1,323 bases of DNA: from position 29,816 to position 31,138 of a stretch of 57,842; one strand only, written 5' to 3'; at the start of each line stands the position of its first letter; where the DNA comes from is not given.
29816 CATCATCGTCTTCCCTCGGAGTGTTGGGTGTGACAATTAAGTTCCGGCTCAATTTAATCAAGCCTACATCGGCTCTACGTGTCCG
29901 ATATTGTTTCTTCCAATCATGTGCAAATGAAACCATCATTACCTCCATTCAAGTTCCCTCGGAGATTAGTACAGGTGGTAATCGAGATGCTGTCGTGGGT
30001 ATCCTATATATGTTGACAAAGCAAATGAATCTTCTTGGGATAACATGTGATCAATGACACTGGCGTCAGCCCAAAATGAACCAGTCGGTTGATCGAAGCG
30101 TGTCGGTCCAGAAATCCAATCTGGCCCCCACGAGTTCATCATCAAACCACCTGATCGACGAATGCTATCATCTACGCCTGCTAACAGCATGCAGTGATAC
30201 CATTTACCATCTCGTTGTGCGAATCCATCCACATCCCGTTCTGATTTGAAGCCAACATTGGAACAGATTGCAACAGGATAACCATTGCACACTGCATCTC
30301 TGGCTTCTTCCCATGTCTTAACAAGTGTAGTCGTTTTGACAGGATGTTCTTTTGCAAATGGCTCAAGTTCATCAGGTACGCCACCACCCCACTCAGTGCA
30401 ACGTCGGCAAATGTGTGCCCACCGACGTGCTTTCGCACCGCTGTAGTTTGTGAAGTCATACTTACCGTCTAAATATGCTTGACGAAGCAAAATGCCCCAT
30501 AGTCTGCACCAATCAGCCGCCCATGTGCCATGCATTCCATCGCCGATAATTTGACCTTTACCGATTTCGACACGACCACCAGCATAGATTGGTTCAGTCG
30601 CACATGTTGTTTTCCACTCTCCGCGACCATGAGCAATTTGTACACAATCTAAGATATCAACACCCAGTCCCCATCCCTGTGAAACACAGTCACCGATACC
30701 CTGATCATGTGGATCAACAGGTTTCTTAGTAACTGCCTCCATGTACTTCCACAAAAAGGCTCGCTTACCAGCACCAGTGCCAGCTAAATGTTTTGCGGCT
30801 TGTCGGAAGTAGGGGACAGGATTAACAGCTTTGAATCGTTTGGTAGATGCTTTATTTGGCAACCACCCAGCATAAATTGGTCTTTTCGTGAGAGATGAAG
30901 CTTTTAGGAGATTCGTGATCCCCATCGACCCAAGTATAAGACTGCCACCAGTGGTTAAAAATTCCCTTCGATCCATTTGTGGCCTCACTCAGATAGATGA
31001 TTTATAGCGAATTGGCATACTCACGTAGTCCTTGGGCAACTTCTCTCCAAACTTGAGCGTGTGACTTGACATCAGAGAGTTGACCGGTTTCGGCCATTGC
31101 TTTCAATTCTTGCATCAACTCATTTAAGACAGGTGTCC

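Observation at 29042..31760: Secreted/periplasm-directed module inside the late operon: signal-peptide thioredoxin-fold protein, Tat-exported papain-like peptidase and a lipoprotein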

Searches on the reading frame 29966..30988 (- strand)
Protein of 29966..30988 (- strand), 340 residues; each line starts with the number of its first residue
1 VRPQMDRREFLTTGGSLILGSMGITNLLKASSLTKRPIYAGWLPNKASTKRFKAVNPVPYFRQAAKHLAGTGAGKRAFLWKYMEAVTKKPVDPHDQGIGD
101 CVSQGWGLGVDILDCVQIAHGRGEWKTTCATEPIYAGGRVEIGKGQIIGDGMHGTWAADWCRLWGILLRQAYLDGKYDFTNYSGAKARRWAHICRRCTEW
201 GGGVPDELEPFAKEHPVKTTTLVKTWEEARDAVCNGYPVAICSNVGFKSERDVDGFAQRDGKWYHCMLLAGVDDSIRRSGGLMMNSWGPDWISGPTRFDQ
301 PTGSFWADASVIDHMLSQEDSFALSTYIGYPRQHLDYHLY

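Call 3: search_protein_families(library=pfam, proteins=[window:29966-30988:-], max_evalue=1)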
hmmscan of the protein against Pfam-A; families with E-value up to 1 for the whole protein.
window:29966-30988:- (340 aa): 1 family
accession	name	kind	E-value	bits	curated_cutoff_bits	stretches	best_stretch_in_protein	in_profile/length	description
PF13529.12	Peptidase_C39_2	-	0.08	13.9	24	1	218-275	81-133/143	Peptidase_C39 like family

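Call 4: search_protein_families(library=phrogs, proteins=[window:29966-30988:-], max_evalue=0.1)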
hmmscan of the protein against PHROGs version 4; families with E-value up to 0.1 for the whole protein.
window:29966-30988:- (340 aa): 0 families

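Call 7: search_dna_similar(query=window:29966-30988:-, collection=phages, mode=protein, max_evalue=0.001)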
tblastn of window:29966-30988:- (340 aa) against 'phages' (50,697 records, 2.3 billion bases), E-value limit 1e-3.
No match.

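Call 8: search_solved_structures(query=window:29966-30988:-, max_evalue=10, show_alignments=2)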
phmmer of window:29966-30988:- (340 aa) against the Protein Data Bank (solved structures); distinct sequences matched with E-value up to 10: 1.
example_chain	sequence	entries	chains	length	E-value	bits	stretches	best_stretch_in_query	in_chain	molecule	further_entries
3ne9_A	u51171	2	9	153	0.31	13.6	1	5-91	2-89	Phosphopantetheine protein transferase, Ppt1p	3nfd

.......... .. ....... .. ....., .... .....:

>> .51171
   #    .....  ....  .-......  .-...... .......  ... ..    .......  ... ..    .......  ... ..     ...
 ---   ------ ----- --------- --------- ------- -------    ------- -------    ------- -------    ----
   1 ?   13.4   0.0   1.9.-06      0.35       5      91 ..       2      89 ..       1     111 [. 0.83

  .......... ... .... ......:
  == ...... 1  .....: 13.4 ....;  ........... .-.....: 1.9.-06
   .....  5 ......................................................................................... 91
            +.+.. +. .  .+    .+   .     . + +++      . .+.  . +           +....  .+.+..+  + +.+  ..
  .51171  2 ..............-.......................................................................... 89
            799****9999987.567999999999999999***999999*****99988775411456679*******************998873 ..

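Call 9: find_homologous_proteins(query=window:29966-30988:-, max_evalue=0.001)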
Query window:29966-30988:- (340 aa): 430 proteins with E <= 0.001 among 1513 candidates; the best 120 are listed.
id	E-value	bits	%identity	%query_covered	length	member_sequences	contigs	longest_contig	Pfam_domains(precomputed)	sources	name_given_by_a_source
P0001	2.3e-238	809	100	99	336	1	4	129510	-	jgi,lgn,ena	jgi:hypothetical protein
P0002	4.7e-172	591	72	99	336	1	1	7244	-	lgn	-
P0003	1.3e-162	560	69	99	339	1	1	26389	-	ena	-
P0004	9.3e-160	550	66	99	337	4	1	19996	-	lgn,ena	-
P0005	1.9e-159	549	67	99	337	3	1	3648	-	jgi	jgi:hypothetical protein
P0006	8.5e-159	547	68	99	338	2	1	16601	-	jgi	jgi:hypothetical protein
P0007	1.4e-157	543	66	99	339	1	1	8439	-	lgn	-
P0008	7.7e-156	537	65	99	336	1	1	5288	-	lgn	-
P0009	2.3e-155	536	66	99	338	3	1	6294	-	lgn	-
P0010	8.9e-153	527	64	99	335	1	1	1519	-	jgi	-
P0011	1.2e-150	520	65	99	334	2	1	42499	-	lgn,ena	-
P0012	8.3e-150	517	63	99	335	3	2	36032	-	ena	-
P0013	9.9e-150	517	66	99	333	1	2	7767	-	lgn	-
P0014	2.2e-148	513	63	99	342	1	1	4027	-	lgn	-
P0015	3.0e-148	512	64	99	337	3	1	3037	-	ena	-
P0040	6.6e-126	439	58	99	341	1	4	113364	-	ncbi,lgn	-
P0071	2.4e-92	328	49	99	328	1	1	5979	-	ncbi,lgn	-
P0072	4.0e-92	328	49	90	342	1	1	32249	-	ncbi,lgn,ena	-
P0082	8.8e-88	313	47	99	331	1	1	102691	-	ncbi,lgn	-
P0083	1.2e-87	313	52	88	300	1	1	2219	-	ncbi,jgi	jgi:hypothetical protein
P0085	6.4e-87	310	45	99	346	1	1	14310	-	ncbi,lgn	-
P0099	8.9e-85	303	46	98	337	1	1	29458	-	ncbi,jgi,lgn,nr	ncbi:twin-arginine translocation signal domain-containing protein [Candidatus Pacearchaeota archaeon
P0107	1.2e-83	300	50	89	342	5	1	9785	-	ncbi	-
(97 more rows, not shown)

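Call 12: find_encoding_contigs(protein=P0001, flank=10000, max_places=6)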
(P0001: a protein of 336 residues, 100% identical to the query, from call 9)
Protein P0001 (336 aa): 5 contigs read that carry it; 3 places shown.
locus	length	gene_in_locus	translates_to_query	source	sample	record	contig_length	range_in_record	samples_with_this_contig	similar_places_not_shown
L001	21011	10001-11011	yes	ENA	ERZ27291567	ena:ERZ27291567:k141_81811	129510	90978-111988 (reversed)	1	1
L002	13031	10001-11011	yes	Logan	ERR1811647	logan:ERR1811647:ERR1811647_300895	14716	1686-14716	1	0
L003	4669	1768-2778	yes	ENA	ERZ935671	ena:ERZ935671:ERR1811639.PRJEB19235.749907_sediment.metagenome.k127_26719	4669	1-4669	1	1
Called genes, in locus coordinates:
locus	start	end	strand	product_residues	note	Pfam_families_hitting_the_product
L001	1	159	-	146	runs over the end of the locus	-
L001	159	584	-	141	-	-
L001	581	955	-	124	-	-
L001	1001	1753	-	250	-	PF00355:Rieske (faint)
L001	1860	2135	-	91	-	-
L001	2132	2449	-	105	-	-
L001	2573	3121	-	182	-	PF01327:Pep_deformylase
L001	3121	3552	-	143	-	PF05014:Nuc_deoxyrib_tr, PF15891:Nuc_deoxyri_tr2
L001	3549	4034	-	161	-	-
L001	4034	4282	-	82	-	-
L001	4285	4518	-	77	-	-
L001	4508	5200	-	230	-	PF00089:Trypsin, PF13365:Trypsin_2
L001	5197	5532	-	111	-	-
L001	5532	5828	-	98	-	-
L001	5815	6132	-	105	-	-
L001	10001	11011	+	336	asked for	-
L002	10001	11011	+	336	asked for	-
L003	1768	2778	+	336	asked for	-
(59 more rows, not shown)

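Call 13: find_related_loci(query=A1, collection=viral_contigs, flank=6000)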
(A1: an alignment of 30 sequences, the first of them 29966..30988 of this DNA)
Query A1 (340 aa) in viral_contigs; peptide patterns used: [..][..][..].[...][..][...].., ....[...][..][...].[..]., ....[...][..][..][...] (x = any residue, [..] = any of these).
600 stretches matched a pattern (row limit reached: there are more); 562 encode a relative of the query (tblastn E <= 1e-3); the best 80 are kept; 80 distinct loci.
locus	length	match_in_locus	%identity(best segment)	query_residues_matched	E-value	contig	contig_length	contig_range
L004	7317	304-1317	65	2-340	2e-150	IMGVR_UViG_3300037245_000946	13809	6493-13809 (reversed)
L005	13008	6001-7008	63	3-340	1e-149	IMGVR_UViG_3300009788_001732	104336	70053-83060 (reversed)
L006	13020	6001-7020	58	4-340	6e-131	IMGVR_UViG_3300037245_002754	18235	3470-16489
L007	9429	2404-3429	57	2-340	2e-129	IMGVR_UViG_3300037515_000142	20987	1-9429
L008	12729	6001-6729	68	98-340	5e-116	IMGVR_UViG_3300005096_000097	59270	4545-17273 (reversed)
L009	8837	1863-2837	53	11-339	3e-108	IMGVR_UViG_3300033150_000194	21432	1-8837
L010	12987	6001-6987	53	5-337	9e-108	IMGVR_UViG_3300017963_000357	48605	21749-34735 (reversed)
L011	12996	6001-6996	52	5-339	2e-107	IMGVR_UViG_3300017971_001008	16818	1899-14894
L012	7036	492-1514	49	4-340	8e-105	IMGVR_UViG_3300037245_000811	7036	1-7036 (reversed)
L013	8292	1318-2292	51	7-336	5e-103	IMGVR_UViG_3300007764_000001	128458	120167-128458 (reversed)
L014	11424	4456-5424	51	16-340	4e-103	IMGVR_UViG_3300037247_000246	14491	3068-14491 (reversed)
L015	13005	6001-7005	48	5-340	2e-100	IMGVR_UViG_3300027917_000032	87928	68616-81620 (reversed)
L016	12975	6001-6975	49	7-336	4e-100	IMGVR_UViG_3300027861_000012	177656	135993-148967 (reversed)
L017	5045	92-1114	48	4-340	5e-100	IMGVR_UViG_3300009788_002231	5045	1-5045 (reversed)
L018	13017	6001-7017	47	2-340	8e-100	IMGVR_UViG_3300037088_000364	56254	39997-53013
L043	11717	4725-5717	43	5-339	8e-82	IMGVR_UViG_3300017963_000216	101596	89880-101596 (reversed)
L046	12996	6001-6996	46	4-340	3e-81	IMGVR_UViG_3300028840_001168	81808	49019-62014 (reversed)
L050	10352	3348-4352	43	4-339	5e-79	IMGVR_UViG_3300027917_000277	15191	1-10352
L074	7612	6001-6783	46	61-330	6e-66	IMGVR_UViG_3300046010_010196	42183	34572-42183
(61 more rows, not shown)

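Call 14: find_related_loci(query=A1, collection=genome_contigs, flank=8000)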
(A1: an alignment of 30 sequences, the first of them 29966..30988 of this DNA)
Query A1 (340 aa) in genome_contigs; peptide patterns used: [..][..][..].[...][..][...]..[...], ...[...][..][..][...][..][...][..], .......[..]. (x = any residue, [..] = any of these).
77 stretches matched a pattern; 22 encode a relative of the query (tblastn E <= 1e-3); 21 distinct loci.
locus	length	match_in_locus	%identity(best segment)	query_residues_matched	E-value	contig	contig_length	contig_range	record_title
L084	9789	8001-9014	50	2-340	3e-100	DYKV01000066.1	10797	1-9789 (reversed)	MAG TPA_asm: Anaerolinea sp. isolate SulCav_AS07-7_45_67 SulCav_AS07_7_5975_length_10797_cov_35_350959, whole genome sho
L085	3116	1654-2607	43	12-337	2e-82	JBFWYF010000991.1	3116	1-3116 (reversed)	MAG: Pirellulaceae bacterium isolate CA_2019_TPBS_158 NODE_108748_length_3116_cov_2.611241_TPBS, whole genome shotgun se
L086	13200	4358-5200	48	41-331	1e-80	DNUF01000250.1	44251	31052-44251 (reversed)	MAG TPA_asm: Planctomycetaceae bacterium isolate UBA10511 contig_35577, whole genome shotgun sequence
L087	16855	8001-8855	46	41-335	7e-77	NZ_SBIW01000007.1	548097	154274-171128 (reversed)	Mucilaginibacter gilvus strain F01003 scaffold7, whole genome shotgun sequence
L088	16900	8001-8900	44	33-335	2e-76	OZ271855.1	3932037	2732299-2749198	MAG: Balneolaceae bacterium isolate e610c714-0a06-4374-bc96-294cd40dd3e8 genome assembly, chromosome: 1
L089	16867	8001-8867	45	41-335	2e-75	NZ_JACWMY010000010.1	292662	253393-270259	Mucilaginibacter pankratovii strain ZT4R22 NODE_10_length_292662_cov_35.208166, whole genome shotgun sequence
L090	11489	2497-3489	44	9-337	3e-72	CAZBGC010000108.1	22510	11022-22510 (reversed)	MAG TPA_asm: uncultured Pirellulaceae bacterium isolate SRP268394_co1_12 genome assembly, contig: NODE_3866_length_22510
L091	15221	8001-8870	47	41-340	7e-72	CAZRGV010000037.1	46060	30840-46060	MAG TPA_asm: uncultured Isosphaeraceae bacterium isolate SRP290908_co1_27 genome assembly, contig: NODE_841_length_46060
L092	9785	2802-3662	46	36-331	8e-72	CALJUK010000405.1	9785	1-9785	MAG TPA_asm: uncultured Planctomycetaceae bacterium isolate SRR7515932_bin.45_CONCOCT_v1.1_MAG genome assembly, contig:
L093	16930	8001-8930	41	21-337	2e-64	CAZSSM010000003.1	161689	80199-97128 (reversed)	MAG TPA_asm: uncultured Planctomycetia bacterium isolate SRP128890_co1_251 genome assembly, contig: NODE_98_length_16168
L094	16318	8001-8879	51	41-340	6e-90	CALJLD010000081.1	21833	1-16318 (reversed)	MAG TPA_asm: uncultured Planctomycetales bacterium isolate SRR7515932_bin.61_CONCOCT_v1.1_MAG genome assembly, contig: E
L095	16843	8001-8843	41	41-335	1e-59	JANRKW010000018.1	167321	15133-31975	MAG: Isosphaeraceae bacterium isolate bins.117 k141_2458954, whole genome shotgun sequence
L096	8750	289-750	54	166-330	1e-51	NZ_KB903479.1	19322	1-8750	Flexithrix dorotheae DSM 6795 A3EMDRAFT_scaffold_52.53, whole genome shotgun sequence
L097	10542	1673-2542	38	41-332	2e-50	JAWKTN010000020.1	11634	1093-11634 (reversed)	MAG: Pirellulaceae bacterium isolate BC1.9 BC1.9.fa-20, whole genome shotgun sequence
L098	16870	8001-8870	38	41-332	9e-50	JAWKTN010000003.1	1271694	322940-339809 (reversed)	MAG: Pirellulaceae bacterium isolate BC1.9 BC1.9.fa-3, whole genome shotgun sequence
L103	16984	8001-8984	32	4-335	8e-31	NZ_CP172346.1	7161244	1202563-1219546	Schlesneria sp. T3-172 chromosome, complete genome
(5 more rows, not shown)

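Call 18: predict_structure(alignment_id=A1)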
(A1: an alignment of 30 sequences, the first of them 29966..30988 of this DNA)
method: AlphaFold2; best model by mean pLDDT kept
length: 340 residues; sequences in the alignment: 30
mean_pLDDT: 89.8   pTM: 0.89
mean pLDDT of the five models: 89.8, 89.8, 89.8, 87.9, 86.5
residues with pLDDT >= 90: 267; 70-90: 43; 50-70: 4; < 50: 26
segments of 3 or more residues with pLDDT < 50: 1-21, 336-340
pLDDT, mean of each block of 10 residues (from residue 1): 35 40 73 88 96 96 97 95 95 89 97 92 90 98 93 97 96 97 95 93 96 91 98 98 97 97 97 92 94 95 97 98 94 57
secondary structure, 60 per line:
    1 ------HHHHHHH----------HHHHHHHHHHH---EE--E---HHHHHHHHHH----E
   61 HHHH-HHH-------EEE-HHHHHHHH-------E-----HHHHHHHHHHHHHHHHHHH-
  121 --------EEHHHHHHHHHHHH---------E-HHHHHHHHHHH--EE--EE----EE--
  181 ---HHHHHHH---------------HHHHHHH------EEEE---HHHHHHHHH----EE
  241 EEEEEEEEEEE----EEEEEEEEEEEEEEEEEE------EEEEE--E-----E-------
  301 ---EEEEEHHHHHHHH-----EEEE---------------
elements in order: H7-13 H24-34 H46-55 H61-64 E76-78 H80-87 H101-119 H131-142 H154-164 H184-190 H206-212 E219-222 H226-234 E239-251 E256-273 E280-284 E304-308 H309-316 E322-325

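Call 20: fold_search(model_id=the predicted structure, library=pdb)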
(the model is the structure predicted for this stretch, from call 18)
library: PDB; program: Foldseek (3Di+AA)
matches with E <= 10: 292; with E <= 0.001: 203
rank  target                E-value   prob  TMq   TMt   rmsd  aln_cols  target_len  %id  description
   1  3ois_B                2.7e-11  1.00  0.54  0.68   7.1       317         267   15  Crystal Structure Xylellain, a cysteine protease from Xylella fastidiosa (released 2011-08-03)
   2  3ois_A                9.0e-11  1.00  0.49  0.61   8.9       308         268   14  Crystal Structure Xylellain, a cysteine protease from Xylella fastidiosa (released 2011-08-03)
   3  4i05                  1.7e-07  1.00  0.53  0.63   6.7       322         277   13  Structure of intermediate processing form of cathepsin B1 from Schistosoma mansoni (released 2014-02-05)
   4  4i04_C                2.2e-07  1.00  0.47  0.52  10.0       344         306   14  Structure of zymogen of cathepsin B1 from Schistosoma mansoni (released 2014-02-05)
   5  3hhi_A                2.6e-07  1.00  0.46  0.59   8.2       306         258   12  Crystal Structure of Cathepsin B from T. brucei in complex with CA074 (released 2010-05-26)
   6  3qt4                  3.0e-07  1.00  0.43  0.47  11.2       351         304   14  Structure of digestive procathepsin L 3 of Tenebrio molitor larval midgut (released 2012-02-22)
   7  6a0q_B                3.1e-07  1.00  0.46  0.49   8.9       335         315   11  The crystal structure of Lpg2622_E64 complex (released 2018-09-12)
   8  4w5b_A                3.1e-07  1.00  0.40  0.59   6.8       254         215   16  Crystal structure analysis of cruzain with Fragment 1 (N-(1H-benzimidazol-2-yl)-1,3-dimethyl-pyrazole-4-carboxamide) (released 2015-03-04)
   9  6yyp_BBB              3.8e-07  1.00  0.42  0.60   6.4       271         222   15  Structure of Cathepsin S in complex with Compound 2 (released 2021-05-12)
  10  3s3q                  4.3e-07  1.00  0.45  0.58   7.0       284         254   14  Structure of cathepsin B1 from Schistosoma mansoni in complex with K11017 inhibitor (released 2011-08-10)
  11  6a0n_B                4.3e-07  1.00  0.45  0.48   8.5       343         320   12  The crystal structure of apo-Lpg2622 (released 2018-09-12)
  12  1aim                  4.5e-07  1.00  0.38  0.55   7.8       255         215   16  CRUZAIN INHIBITED BY BENZOYL-TYROSINE-ALANINE-FLUOROMETHYLKETONE (released 1997-10-22)
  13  3qsd                  5.4e-07  1.00  0.46  0.59   7.1       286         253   12  Structure of cathepsin B1 from Schistosoma mansoni in complex with CA074 inhibitor (released 2011-08-10)
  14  4i04_A                5.8e-07  1.00  0.53  0.58   8.3       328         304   13  Structure of zymogen of cathepsin B1 from Schistosoma mansoni (released 2014-02-05)
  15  1pbh                  5.8e-07  1.00  0.49  0.52  10.2       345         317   13  CRYSTAL STRUCTURE OF HUMAN RECOMBINANT PROCATHEPSIN B AT 3.2 ANGSTROM RESOLUTION (released 1998-02-25)
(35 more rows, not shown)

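Call 26: search_protein_families(library=pfam, proteins=[L087:2635-3756:-, L087:3763-4455:-, L087:4751-5965:+, L087:5949-6977:+, L087:6958-7761:+, L087:7926-8888:+, L087:8991-9464:+, L087:9439-10851:-, L087:10865-11647:-, L087:12320-12970:+], max_evalue=0.01)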
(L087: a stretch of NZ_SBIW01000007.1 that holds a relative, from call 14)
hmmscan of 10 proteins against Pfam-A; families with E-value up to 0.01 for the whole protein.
L087:2635-3756:- (373 aa): 3 families
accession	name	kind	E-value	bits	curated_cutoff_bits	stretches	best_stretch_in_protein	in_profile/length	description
PF04041.19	Glyco_hydro_130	-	7.3e-35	120.9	26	1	66-369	31-309/320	beta-1,4-mannooligosaccharide phosphorylase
PF04616.20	Glyco_hydro_43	-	2.3e-06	27.6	32.2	1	138-235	10-102/288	Glycosyl hydrolases family 43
PF00251.26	Glyco_hydro_32N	-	6.9e-06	26.3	22.1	2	66-187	65-180/307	Glycosyl hydrolases family 32 N-terminal domain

L087:3763-4455:- (230 aa): 9 families
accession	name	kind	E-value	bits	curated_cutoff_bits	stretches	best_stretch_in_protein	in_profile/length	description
PF13489.12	Methyltransf_23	-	1.9e-11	44.4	27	1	51-210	16-160/164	Methyltransferase domain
PF13649.12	Methyltransf_25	-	2.1e-09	38.4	27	1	61-150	1-97/97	Methyltransferase domain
PF08241.18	Methyltransf_11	-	3.3e-09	37.7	21.2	1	62-154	1-95/95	Methyltransferase domain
PF08242.18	Methyltransf_12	-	1.1e-07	33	30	1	62-152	1-98/98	Methyltransferase domain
PF13847.12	Methyltransf_31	-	1.4e-07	31.7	27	1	59-177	5-132/145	Methyltransferase domain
PF05175.20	MTS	-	1.3e-06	28.6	23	1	54-153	27-137/170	Methyltransferase small domain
PF05401.17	NodS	-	0.0003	21.1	24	1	52-157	38-147/201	Nodulation protein S (NodS)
PF07021.18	MetW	-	0.00084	19.5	21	1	56-121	12-81/193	Methionine biosynthesis protein MetW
PF03848.20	TehB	-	0.0066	16.3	20.4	1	59-105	32-78/193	Tellurite resistance protein TehB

L087:4751-5965:+ (404 aa): 1 family
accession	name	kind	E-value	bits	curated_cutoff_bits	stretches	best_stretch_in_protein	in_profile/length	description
PF09594.16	GT87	-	4.5e-30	105.6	25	1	73-303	2-237/237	Glycosyltransferase family 87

L087:5949-6977:+ (342 aa): 4 families
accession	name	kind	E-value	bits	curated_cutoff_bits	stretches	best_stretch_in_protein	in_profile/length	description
PF00535.33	Glycos_transf_2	-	5.3e-36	124.5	23.3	1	26-189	1-167/168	Glycosyl transferase family 2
PF13641.12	Glyco_tranf_2_3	-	2.8e-06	28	27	1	25-162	3-142/230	Glycosyltransferase like family 2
PF10111.15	Glyco_tranf_2_2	-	4.2e-06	26.9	27.3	1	26-117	1-92/276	Glycosyltransferase like family 2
PF13733.12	Glyco_transf_7N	-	0.0053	16.8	27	1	22-77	46-100/134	N-terminal region of glycosyl transferase group 7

L087:6958-7761:+ (267 aa): 2 families
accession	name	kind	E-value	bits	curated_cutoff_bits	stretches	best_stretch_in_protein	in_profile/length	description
PF01522.26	Polysacc_deac_1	-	1.5e-12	48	23.1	1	23-84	13-71/124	Polysaccharide deacetylase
PF11959.13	DUF3473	-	0.0001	22.7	29.6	1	129-237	1-117/130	Domain of unknown function (DUF3473)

L087:7926-8888:+ (320 aa): 1 family
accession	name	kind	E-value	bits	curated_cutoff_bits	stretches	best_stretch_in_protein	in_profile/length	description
PF13529.12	Peptidase_C39_2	-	0.0085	17.1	24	0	184-251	71-134/143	Peptidase_C39 like family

L087:8991-9464:+ (157 aa): 0 families

L087:9439-10851:- (470 aa): 0 families

L087:10865-11647:- (260 aa): 0 families

L087:12320-12970:+ (216 aa): 0 families

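Call 42: search_protein_families(library=ncbifam, proteins=[window:29966-30976:-, P0099, P0040, P0085], max_evalue=1)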
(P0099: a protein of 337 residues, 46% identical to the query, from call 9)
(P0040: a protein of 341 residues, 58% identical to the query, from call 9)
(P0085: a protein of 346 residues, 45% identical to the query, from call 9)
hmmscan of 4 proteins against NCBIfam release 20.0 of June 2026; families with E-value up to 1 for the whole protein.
window:29966-30976:- (336 aa): 1 family
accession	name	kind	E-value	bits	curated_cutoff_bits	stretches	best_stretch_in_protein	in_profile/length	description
NF038009.1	TatB_1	subfamily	0.14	12.4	100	1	1-31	14-44/70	twin-arginine translocation system-associated protein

P0099 (337 aa): 1 family
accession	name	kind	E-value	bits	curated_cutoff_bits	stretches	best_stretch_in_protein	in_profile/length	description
TIGR01409.1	TAT_signal_seq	domain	0.00024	21.3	16.7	1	2-20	2-20/29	twin-arginine translocation signal domain-containing protein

P0040 (341 aa): 2 families
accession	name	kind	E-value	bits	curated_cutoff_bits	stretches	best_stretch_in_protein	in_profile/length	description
NF041783.2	mnquin_red_QrcB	equivalog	0.024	12.8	440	1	1-43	3-47/695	menaquinone reductase molybdopterin-binding-like subunit QrcB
TIGR01409.1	TAT_signal_seq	domain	0.13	12.7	16.7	1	2-20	2-19/29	twin-arginine translocation signal domain-containing protein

P0085 (346 aa): 1 family
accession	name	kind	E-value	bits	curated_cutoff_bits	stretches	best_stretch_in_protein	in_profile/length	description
TIGR01409.1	TAT_signal_seq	domain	0.24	11.9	16.7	1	2-20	2-20/29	twin-arginine translocation signal domain-containing protein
